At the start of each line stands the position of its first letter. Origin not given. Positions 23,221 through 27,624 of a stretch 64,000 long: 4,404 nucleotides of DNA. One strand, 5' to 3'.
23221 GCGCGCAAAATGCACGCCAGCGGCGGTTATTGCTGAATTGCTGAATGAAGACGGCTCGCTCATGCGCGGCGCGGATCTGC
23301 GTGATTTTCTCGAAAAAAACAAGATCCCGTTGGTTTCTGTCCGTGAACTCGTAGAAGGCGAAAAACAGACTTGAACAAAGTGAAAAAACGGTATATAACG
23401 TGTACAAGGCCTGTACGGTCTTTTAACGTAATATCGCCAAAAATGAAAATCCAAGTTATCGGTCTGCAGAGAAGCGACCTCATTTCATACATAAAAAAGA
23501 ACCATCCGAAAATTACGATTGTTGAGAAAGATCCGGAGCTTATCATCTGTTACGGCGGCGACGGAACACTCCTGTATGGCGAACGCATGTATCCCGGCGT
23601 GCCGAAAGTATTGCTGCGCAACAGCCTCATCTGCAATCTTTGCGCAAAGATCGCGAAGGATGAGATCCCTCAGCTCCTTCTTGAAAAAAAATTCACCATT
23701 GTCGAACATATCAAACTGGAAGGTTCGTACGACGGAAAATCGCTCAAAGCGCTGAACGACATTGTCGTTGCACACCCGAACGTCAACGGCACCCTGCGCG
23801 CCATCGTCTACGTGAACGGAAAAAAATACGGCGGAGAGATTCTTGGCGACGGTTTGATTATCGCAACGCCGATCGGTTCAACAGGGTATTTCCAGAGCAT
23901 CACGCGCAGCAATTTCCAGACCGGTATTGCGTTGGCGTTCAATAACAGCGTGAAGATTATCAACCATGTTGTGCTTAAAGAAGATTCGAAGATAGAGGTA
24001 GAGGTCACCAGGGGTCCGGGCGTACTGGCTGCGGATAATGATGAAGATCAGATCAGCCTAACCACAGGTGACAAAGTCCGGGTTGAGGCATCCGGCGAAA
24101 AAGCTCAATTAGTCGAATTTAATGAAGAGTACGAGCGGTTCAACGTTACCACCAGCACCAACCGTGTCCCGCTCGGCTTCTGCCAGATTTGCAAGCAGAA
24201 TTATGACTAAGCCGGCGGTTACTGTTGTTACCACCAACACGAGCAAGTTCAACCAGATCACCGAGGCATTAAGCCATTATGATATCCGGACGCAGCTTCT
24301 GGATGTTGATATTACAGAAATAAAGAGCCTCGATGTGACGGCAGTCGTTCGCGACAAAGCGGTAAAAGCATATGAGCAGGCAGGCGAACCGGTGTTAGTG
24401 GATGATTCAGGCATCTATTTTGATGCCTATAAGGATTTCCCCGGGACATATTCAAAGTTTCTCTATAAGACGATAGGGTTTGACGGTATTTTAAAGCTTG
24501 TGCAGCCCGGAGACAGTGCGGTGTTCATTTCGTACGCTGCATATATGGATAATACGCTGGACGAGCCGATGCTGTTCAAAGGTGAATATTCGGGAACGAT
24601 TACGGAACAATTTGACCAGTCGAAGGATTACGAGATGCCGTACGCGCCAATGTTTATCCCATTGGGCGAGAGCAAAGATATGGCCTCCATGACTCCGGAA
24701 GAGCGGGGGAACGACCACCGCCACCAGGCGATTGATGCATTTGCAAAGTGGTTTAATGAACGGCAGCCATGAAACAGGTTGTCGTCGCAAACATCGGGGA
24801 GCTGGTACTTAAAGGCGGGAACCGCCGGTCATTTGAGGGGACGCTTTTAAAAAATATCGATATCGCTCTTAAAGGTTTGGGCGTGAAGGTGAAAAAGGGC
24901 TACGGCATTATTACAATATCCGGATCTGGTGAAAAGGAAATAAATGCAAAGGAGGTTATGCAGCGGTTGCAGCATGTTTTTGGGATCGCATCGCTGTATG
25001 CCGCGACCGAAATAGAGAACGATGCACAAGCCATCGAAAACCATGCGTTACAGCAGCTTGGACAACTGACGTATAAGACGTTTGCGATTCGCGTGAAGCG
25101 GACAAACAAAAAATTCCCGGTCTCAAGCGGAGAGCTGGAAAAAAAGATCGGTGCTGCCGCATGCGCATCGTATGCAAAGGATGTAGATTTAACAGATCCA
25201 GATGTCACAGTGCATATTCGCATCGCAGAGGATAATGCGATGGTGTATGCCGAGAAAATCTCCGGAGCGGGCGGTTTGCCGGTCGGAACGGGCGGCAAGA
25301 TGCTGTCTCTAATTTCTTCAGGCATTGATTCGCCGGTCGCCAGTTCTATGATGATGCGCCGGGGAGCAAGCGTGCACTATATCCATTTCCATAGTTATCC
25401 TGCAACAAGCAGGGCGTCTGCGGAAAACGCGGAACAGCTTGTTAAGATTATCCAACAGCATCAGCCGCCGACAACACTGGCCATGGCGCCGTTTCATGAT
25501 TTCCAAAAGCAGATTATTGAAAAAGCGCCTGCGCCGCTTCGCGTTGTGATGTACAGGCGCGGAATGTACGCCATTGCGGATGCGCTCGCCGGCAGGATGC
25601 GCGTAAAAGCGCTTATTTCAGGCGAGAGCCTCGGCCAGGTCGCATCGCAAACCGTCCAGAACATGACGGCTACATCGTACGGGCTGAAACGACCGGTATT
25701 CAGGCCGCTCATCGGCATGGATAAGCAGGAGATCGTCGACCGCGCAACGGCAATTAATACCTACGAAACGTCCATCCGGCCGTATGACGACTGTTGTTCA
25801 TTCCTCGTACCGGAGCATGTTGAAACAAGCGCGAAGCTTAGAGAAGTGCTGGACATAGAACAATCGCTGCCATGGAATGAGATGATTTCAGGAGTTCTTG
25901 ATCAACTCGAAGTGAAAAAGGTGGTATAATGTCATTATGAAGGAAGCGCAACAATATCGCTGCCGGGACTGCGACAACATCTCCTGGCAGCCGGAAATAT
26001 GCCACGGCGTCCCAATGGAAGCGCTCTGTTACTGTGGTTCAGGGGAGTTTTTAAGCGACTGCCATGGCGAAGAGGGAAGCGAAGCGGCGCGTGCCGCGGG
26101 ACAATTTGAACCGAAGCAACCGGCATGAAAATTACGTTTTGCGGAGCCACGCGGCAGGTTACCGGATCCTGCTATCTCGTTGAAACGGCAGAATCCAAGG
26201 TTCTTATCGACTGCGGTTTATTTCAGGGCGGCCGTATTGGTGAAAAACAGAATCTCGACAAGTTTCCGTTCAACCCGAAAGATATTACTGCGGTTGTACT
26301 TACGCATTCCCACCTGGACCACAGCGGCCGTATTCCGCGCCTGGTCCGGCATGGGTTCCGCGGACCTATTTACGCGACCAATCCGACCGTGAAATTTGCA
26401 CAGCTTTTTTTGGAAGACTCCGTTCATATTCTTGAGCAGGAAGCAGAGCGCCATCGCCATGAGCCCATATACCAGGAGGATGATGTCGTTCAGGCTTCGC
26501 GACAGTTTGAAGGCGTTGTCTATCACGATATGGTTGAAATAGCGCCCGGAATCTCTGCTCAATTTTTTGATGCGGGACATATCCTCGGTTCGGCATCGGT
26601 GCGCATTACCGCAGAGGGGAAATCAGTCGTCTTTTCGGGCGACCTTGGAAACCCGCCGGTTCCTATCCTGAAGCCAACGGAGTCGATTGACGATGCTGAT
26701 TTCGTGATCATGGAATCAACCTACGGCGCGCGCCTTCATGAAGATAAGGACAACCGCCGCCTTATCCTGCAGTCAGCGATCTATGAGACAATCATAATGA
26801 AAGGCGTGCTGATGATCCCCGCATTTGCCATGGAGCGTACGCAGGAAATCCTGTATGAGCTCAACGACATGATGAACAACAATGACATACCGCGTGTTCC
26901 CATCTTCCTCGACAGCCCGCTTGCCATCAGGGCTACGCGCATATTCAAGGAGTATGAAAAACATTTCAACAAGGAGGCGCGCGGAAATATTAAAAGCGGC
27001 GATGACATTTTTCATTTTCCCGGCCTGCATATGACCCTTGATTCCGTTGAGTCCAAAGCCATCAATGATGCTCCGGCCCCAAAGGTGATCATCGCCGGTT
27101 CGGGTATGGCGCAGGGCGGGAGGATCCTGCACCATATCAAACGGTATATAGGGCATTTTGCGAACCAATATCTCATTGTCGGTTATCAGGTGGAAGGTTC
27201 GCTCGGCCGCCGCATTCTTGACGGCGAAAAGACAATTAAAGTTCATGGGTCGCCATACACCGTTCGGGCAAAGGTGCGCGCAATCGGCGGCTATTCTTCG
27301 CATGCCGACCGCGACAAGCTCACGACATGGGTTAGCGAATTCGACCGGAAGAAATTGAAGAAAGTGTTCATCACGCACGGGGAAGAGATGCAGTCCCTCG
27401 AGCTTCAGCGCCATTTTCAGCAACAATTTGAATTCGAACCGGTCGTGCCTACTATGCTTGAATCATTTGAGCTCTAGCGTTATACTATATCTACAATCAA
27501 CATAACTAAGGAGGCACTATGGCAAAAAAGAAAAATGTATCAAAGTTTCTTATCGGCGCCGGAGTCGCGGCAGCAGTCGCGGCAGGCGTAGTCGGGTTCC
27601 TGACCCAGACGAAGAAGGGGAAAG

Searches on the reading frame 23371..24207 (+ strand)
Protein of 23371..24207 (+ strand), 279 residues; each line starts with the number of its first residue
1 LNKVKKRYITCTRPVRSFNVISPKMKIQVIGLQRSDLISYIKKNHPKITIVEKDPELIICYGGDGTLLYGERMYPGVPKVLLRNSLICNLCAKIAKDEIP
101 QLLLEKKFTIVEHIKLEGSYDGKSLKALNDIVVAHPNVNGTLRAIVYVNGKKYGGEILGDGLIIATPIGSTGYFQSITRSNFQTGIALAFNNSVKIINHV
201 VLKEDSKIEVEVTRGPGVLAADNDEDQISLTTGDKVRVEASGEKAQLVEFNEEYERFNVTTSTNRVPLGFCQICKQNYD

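Call 55: search_protein_families(library=pfam, proteins=[window:23371-24207:+], max_evalue=0.00001)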
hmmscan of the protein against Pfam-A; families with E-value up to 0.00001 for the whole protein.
window:23371-24207:+ (279 aa): 1 family
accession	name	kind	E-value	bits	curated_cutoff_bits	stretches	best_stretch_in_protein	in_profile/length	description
PF20143.4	NAD_kinase_C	-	5.8e-10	39.4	23.7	1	129-249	2-125/126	ATP-NAD kinase C-terminal domain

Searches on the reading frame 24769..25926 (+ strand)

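Call 55: search_protein_families(library=pfam, proteins=[window:24769-25926:+], max_evalue=0.00001)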
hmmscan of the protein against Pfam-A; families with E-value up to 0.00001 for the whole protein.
window:24769-25926:+ (386 aa): 3 families
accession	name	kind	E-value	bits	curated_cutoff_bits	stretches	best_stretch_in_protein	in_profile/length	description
PF02568.20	ThiI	-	2.9e-64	216.8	20.5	1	173-366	1-194/197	Thiamine biosynthesis protein (ThiI)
PF22025.1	ThiI_fer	-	5.1e-16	59.3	25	1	8-75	5-70/72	ThiI ferredoxin-like domain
PF02926.22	THUMP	-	2.1e-13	50.9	20.6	1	81-160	6-82/84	THUMP domain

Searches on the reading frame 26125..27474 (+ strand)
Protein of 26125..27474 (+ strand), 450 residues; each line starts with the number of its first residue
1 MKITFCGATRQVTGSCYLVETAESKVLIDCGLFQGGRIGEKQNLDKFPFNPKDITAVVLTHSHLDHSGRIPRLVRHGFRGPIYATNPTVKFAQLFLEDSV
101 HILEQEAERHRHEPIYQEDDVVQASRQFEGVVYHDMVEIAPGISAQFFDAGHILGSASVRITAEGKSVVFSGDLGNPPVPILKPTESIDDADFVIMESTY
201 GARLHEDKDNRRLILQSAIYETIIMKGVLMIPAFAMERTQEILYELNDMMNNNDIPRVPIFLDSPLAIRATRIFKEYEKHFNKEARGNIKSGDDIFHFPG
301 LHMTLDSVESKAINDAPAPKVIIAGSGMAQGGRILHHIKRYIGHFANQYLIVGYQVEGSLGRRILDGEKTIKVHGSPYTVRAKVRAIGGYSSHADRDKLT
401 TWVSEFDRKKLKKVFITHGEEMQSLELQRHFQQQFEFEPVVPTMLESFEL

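Call 55: search_protein_families(library=pfam, proteins=[window:26125-27474:+], max_evalue=0.00001)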
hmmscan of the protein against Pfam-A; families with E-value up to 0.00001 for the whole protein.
window:26125-27474:+ (450 aa): 5 families
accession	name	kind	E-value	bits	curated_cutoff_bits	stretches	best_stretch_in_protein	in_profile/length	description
PF10996.14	Beta-Casp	-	2.9e-36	125.1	27.7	1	239-364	1-120/120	Beta-Casp domain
PF00753.33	Lactamase_B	-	3.9e-19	69.8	22.7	1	12-185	4-161/196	Metallo-beta-lactamase superfamily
PF07521.17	RMMBL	-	2.7e-12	46.9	21.6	1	378-442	2-63/63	Zn-dependent metallo-hydrolase RNA specificity domain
PF16661.11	Lactamase_B_6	-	2.5e-11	43.8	27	1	18-171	1-159/193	Metallo-beta-lactamase superfamily domain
PF12706.13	Lactamase_B_2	-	5.6e-10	39.6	27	1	26-199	3-165/200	Beta-lactamase superfamily domain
